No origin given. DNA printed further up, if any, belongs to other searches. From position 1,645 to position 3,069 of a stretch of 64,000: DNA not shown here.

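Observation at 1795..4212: ArsR regulator - heterodimeric SMR pair - AlkB hydroxylase on one strand with an AT-rich palindromic operator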

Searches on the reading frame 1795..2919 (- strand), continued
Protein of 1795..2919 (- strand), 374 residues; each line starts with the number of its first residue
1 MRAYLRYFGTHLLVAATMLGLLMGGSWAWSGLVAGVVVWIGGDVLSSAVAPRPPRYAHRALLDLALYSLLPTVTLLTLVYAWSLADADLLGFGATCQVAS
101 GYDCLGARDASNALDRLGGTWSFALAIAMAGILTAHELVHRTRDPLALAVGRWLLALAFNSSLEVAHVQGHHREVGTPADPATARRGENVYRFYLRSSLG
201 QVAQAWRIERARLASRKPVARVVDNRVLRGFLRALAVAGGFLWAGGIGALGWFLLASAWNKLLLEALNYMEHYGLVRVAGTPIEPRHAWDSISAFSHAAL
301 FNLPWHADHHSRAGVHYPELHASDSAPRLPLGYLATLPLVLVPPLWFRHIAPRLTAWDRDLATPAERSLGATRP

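Call 43: search_protein_families(library=ncbifam, proteins=[L083:4842-5675:+, L083:5680-6861:+, L001:4333-4995:-], max_evalue=0.01)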
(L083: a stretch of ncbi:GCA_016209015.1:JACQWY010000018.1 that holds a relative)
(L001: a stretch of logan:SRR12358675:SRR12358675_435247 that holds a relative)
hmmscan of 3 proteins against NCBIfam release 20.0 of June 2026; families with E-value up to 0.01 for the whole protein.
L083:4842-5675:+ (277 aa): 57 families (the best 25 are shown)
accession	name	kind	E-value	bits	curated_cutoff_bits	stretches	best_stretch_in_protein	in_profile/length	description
NF008823.0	PRK11873.1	subfamily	2.6e-109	364.9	263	1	2-273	3-269/272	arsenite methyltransferase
NF041537.1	ArsM_AhpD_UU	exception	3.3e-53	180.7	510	1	5-229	12-227/345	arsenite methyltransferase/AhpD domain selenoprotein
NF047649.1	MTase_UXPK_star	exception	3e-51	174.1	460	1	6-230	13-229/283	methyltransferase/UXPK-star double selenoprotein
NF041536.1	ArsM_DUF2284_UU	exception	2.9e-48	164.4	575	1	47-229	45-227/459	arsenite methyltransferase/DUF2284 domain selenoprotein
NF040538.1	methyl_ArsM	equivalog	7.2e-44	150.4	500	2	140-230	163-256/356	arsinothricin biosynthesis methyltransferase ArsM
NF038099.1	AsSugarArsM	exception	2.8e-30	105.6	400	1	55-250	35-239/321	arsenosugar biosynthesis arsenite methyltransferase ArsM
NF045667.1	MTase_DVU1556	equivalog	6.8e-29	100.8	155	1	72-251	16-188/213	DVU_1556 family methyltransferase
NF040539.1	AST_met_ArsM_2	exception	2.9e-23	83.1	240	1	78-230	56-211/262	putative arsinothricin biosynthesis methyltransferase ArsM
NF001240.0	PRK00216.1-1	equivalog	1.6e-20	73.3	378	1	73-205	58-196/251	bifunctional demethylmenaquinone methyltransferase/2-methoxy-6-polyprenyl-1,4-benzoquinol methylase UbiE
TIGR02072.1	BioC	equivalog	2.7e-18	66.7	184.95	1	80-188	36-138/244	malonyl-ACP O-methyltransferase BioC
NF001244.0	PRK00216.1-5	equivalog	2.3e-17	63.1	216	1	76-188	46-159/236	bifunctional demethylmenaquinone methyltransferase/2-methoxy-6-polyprenyl-1,4-benzoquinol methylase UbiE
NF052510.1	methyltran_MpqE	exception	4.7e-16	58.9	335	1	74-182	42-151/234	methyl-plastoquinone biosynthesis methyltransferase MpqE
TIGR01934.1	MenG_MenH_UbiE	subfamily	5.2e-16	58.6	158.35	1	77-189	38-148/223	ubiquinone/menaquinone biosynthesis methyltransferase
TIGR02752.1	MenG_heptapren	equivalog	1.4e-15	57.4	419.85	1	78-182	45-149/231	demethylmenaquinone methyltransferase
NF001243.0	PRK00216.1-4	equivalog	8.7e-15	54.7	235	1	77-181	46-150/237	demethylmenaquinone methyltransferase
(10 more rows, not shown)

L083:5680-6861:+ (393 aa): 18 families
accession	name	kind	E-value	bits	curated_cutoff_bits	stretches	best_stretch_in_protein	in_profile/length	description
TIGR00880.1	2_A_01_02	superfamily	1e-13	51.6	131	2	58-188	11-138/141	multidrug resistance protein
NF009048.0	PRK12382.1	subfamily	3.5e-08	32.7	364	2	248-385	252-387/392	arabinose transporter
TIGR00893.1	2A0114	subfamily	4e-08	32.6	395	2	281-383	291-396/399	D-galactonate transporter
NF012177.1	tet_MFS_42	exception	1.4e-07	31.1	850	1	46-194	37-180/411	tetracycline efflux MFS transporter Tet(42)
TIGR00881.1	2A0104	subfamily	1.5e-07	30.8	407.75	1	41-201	26-184/379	phosphoglycerate transporter protein PgtP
NF007077.0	PRK09528.1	subfamily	4.7e-07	28.7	429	1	12-94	14-96/421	galactoside permease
TIGR00895.1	2A0115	subfamily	2.1e-06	26.9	418.55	1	11-193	18-197/398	aromatic acid/H+ symport family MFS transporter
TIGR00900.1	2A0121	subfamily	2.2e-06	27.3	319.6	1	66-364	55-364/364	H+ Antiporter protein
TIGR00879.1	SP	subfamily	2.6e-06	26.3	237.8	1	52-186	106-243/510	sugar porter family MFS transporter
NF008650.1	PRK11646.1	equivalog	2.1e-05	23.8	469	1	26-361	27-358/400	multidrug efflux MFS transporter MdtH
TIGR00882.1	2A0105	subfamily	4.7e-05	22.5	220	1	12-81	5-74/396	oligosaccharide MFS transporter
TIGR00891.1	2A0112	subfamily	0.00014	21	552.9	1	23-149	252-378/405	sialate:H+ symport family MFS transporter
NF003477.0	PRK05122.1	subfamily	0.00014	20.6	374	1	169-385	179-389/404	MFS transporter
NF008586.0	PRK11551.1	equivalog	0.0002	20.5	410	1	40-389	45-400/406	3-(3-hydroxy-phenyl)propionate transporter MhpT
NF000089.1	qac_MFS_AB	exception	0.00029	19.8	900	0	257-384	64-192/514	QacA/B family quaternary ammonium compound efflux MFS transporter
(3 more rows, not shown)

L001:4333-4995:- (220 aa): 42 families (the best 25 are shown)
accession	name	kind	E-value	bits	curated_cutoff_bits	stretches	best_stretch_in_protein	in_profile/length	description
NF043040.1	corrin_prot_MT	hypoth_equivalog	2e-16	60.1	180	1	40-167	40-166/216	corrinoid protein-associated methyltransferase CpaM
NF045667.1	MTase_DVU1556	equivalog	1.3e-13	50.9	155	1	31-154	12-125/213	DVU_1556 family methyltransferase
NF001244.0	PRK00216.1-5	equivalog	6.1e-12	45.3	216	1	38-163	45-168/236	bifunctional demethylmenaquinone methyltransferase/2-methoxy-6-polyprenyl-1,4-benzoquinol methylase UbiE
NF047649.1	MTase_UXPK_star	exception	6.5e-12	45.1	460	1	41-148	77-181/283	methyltransferase/UXPK-star double selenoprotein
NF041537.1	ArsM_AhpD_UU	exception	1.1e-11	44.2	510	1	39-148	74-180/345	arsenite methyltransferase/AhpD domain selenoprotein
NF008823.0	PRK11873.1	subfamily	1.4e-11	44.4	263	1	35-147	71-180/272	arsenite methyltransferase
TIGR01934.1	MenG_MenH_UbiE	subfamily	3.1e-11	43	158.35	1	38-160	36-153/223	ubiquinone/menaquinone biosynthesis methyltransferase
TIGR02072.1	BioC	equivalog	6.7e-10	39.2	184.95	1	31-151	24-135/244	malonyl-ACP O-methyltransferase BioC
NF045823.1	PthPhpthDimycoMt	equivalog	7.7e-08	31.8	300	1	43-153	68-171/256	phthiotriol/phenolphthiotriol dimycocerosates methyltransferase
NF045825.1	FAmtase_mtf2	equivalog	1.1e-07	31.4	400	1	42-148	59-158/248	fatty-acid O-methyltransferase Mtf2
NF041820.1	daptide_MTase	equivalog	1.3e-07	31.3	175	1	36-149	31-143/243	daptide-type RiPP biosynthesis methyltransferase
NF040538.1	methyl_ArsM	equivalog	1.7e-07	30.8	500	1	107-148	167-208/356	arsinothricin biosynthesis methyltransferase ArsM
NF045649.1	2X_seleno_MduS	exception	4.6e-07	29.1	380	1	41-146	41-145/338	methyltransferase domain-containing selenoprotein MduS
NF041536.1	ArsM_DUF2284_UU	exception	6e-07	28.2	575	1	41-149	76-181/459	arsenite methyltransferase/DUF2284 domain selenoprotein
NF007610.0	PRK10258.1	equivalog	6.1e-07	29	342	1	24-168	25-155/251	malonyl-ACP O-methyltransferase BioC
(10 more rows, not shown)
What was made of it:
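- Tried and rejected: It scores 44 bits against 263, so I rejected this (call 43).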

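Call 58: predict_structure(alignment_id=A1)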
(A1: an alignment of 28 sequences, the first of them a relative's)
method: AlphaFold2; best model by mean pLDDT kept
length: 374 residues; sequences in the alignment: 28
mean_pLDDT: 93.5   pTM: 0.91
mean pLDDT of the five models: 93.5, 92.9, 92.8, 91.5, 84.3
residues with pLDDT >= 90: 317; 70-90: 53; 50-70: 3; < 50: 1
segments of 3 or more residues with pLDDT < 50: none
pLDDT, mean of each block of 10 residues (from residue 1): 81 97 97 95 91 79 93 98 95 96 95 98 97 93 94 97 92 93 95 97 96 96 96 98 97 98 96 95 95 90 90 86 90 92 96 96 94 59
secondary structure, 60 per line:
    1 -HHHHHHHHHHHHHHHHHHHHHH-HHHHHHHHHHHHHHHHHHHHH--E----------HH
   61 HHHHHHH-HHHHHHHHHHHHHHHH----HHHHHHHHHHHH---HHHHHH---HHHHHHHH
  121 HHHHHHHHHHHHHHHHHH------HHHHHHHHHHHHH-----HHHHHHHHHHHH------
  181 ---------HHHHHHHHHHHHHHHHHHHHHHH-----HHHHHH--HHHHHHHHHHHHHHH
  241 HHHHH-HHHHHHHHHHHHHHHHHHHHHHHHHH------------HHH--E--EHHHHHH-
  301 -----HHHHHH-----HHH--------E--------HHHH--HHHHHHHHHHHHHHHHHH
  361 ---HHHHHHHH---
elements in order: H2-23 H25-45 H59-67 H69-84 H89-100 H104-109 H113-138 H145-157 H163-174 H190-212 H218-223 H226-245 H247-272 H294-299 H306-311 H337-340 H343-360 H364-371
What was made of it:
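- On AlkB/XylM membrane diiron hydroxylases: The AF2 model has pLDDT 93.5 and pTM 0.91 (call 58).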

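Call 60: search_protein_families(library=ncbifam, proteins=[L084:8527-10170:+, L084:10283-11308:+], max_evalue=0.00001)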
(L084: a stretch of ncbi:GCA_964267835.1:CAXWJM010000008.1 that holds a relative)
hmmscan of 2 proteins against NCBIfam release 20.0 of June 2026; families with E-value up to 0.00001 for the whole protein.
L084:8527-10170:+ (547 aa): 6 families
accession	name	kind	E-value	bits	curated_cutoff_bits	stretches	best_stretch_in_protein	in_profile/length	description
NF045818.1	Neo-PentlctneDsynPtlE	equivalog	1.2e-76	258.1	1100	1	5-487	41-532/587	neopentalenolactone/pentalenolactone D synthase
NF040505.1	ArsO_flavin_mono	equivalog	1.3e-13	51.2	425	1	13-220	1-197/346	ArsO family NAD(P)H-dependent flavin-containing monooxygenase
NF009410.0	PRK12771.1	subfamily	3.9e-06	25.7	516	0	156-215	111-170/566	NAD(P)-binding protein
TIGR04046.1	MSMEG_0569_nitr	hypoth_equivalog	4.1e-06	26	498.35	1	13-212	1-190/400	MSMEG_0569 family flavin-dependent oxidoreductase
NF053717.1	VnlPnlRedVprA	equivalog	6.3e-06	25.3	600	0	11-51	5-45/481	vinyl phenol reductase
TIGR02053.1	MerA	equivalog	6.7e-06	25.4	454.45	0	143-218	134-202/465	mercury(II) reductase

L084:10283-11308:+ (341 aa): 32 families (the best 25 are shown)
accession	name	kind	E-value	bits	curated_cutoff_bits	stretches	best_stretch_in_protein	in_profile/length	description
TIGR03619.1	F420_Rv2161c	subfamily_domain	3e-47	161.3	166.9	1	31-232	5-229/247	TIGR03619 family F420-dependent LLM class oxidoreductase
TIGR04027.1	LLM_KPN_01858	hypoth_equivalog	1.3e-36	126.2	412.9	1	18-337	14-324/326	putative FMN-dependent luciferase-like monooxygenase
TIGR03858.1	LLM_2I7G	subfamily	7.5e-36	123.8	462.25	1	22-337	24-335/337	Atu2307/SP_0267 family LLM class monooxygenase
TIGR04020.1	seco_metab_LLM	subfamily_domain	1.5e-33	116.4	244.45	1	23-245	18-249/341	MupA/Atu3671 family FMN-dependent luciferase-like monooxygenase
TIGR03560.1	F420_Rv1855c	subfamily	4e-33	115.1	231.4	1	22-189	11-188/227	TIGR03560 family F420-dependent LLM class oxidoreductase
TIGR03621.1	F420_MSMEG_2516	subfamily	9e-30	103.8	213.15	1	22-302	12-270/295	TIGR03621 family F420-dependent LLM class oxidoreductase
NF002619.0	PRK02271.1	equivalog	5.5e-27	94.9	276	1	24-239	14-227/329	5,10-methylenetetrahydromethanopterin reductase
TIGR03558.1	oxido_grp_1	subfamily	1.9e-26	93.1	166.95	1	25-332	21-324/325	MsnO8 family LLM class oxidoreductase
NF052254.1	luciferase_Alph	exception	3.3e-25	89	600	1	22-191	20-189/354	luciferase subunit alpha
TIGR03557.1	F420_G6P_family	subfamily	3.7e-24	85.5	210.4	1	25-244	14-232/316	TIGR03557 family F420-dependent LLM class oxidoreductase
TIGR03555.1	F420_mer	equivalog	9.1e-24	84.4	348.7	1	24-238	12-225/325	5,10-methylenetetrahydromethanopterin reductase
TIGR03854.1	F420_MSMEG_3544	hypoth_equivalog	5.6e-23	81.7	295.6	1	30-194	19-180/290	TIGR03854 family LLM class F420-dependent oxidoreductase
TIGR03571.1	lucif_BA3436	subfamily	1.9e-22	79.9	303.9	1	26-173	33-186/304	TIGR03571 family LLM class oxidoreductase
TIGR04036.1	LLM_CE1758_fam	subfamily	3.5e-21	75.4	479.1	1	24-190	28-196/355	CE1758 family FMN-dependent luciferase-like monooxygenase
TIGR03564.1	F420_MSMEG_4879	subfamily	8.9e-21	74.7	234.25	1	27-244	2-217/265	TIGR03564 family F420-dependent LLM class oxidoreductase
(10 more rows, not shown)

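Call 61: fold_search(model_id=the predicted structure, library=pdb)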
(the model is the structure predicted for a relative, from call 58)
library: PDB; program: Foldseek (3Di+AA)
matches with E <= 10: 412; with E <= 0.001: 3
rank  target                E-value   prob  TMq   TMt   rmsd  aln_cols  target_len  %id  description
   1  8f6t                  3.8e-16  1.00  0.82  0.72   3.7       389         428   28  Cryo-EM structure of alkane 1-monooxygenase AlkB-AlkG complex from Fontimonas thermophila (released 2023-04-05)
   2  8sbb_A                3.4e-13  1.00  0.75  0.74   4.7       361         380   26  Cryo-EM structure of FtAlkB (released 2023-04-26)
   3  8xks_K                3.0e-04  1.00  0.39  0.40  11.7       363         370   15  The cryo-EM structure of Orf2971-FtsHi motor complex (released 2024-12-04)
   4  8xok                  1.9e-01  0.08  0.10  0.04  27.1       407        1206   14  Cryo-EM structure of human ABCC4 (released 2024-07-24)
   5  9g71_A                3.1e-01  0.10  0.12  0.11  32.1       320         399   11  Cryo-EM structure of TTYH2 in complex with lipids in GDN (released 2025-05-21)
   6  4phq_C                4.4e-01  0.08  0.11  0.13  23.7       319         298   12  ClyA CC6/264 ox (6-303) (released 2014-09-24)
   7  4phq_B                4.8e-01  0.08  0.11  0.14  22.9       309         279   12  ClyA CC6/264 ox (6-303) (released 2014-09-24)
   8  6qpb_A                6.0e-01  0.06  0.14  0.08  26.1       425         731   11  Cryo-EM structure of calcium-free mTMEM16F lipid scramblase in digitonin (released 2019-03-06)
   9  9ctg                  6.8e-01  0.06  0.10  0.05  26.5       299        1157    9  SapNP Reconstituted Human ABCB1 bound to ATP gammaS (released 2025-01-22)
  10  4phq_A                7.5e-01  0.07  0.11  0.14  23.9       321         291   10  ClyA CC6/264 ox (6-303) (released 2014-09-24)
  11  6zka_H                8.1e-01  0.07  0.12  0.13  20.3       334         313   13  Membrane domain of open complex I during turnover (released 2020-10-07)
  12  1qoy                  8.1e-01  0.06  0.11  0.13  24.0       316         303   10  E.coli Hemolysin E (HlyE, ClyA, SheA) (released 2000-01-23)
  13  6zks_H                8.9e-01  0.06  0.11  0.13  20.0       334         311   11  Deactive complex I, open1 (released 2020-10-07)
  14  7p5c_A                8.9e-01  0.03  0.10  0.09  30.7       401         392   11  Cryo-EM structure of human TTYH3 in Ca2+ and GDN (released 2021-08-11)
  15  7p5j_A                9.3e-01  0.05  0.10  0.10  32.8       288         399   14  Cryo-EM structure of human TTYH1 in GDN (released 2021-08-11)
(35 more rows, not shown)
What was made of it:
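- On AlkB/XylM membrane diiron hydroxylases: Foldseek against 8F6T gives E=3.8e-16 and TM-score 0.82; against 8SBB the TM-score is 0.75 (call 61).
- The AF2 model has pLDDT 93.5 and TM-score 0.82 to AlkB-AlkG 8F6T (calls 58, 61).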
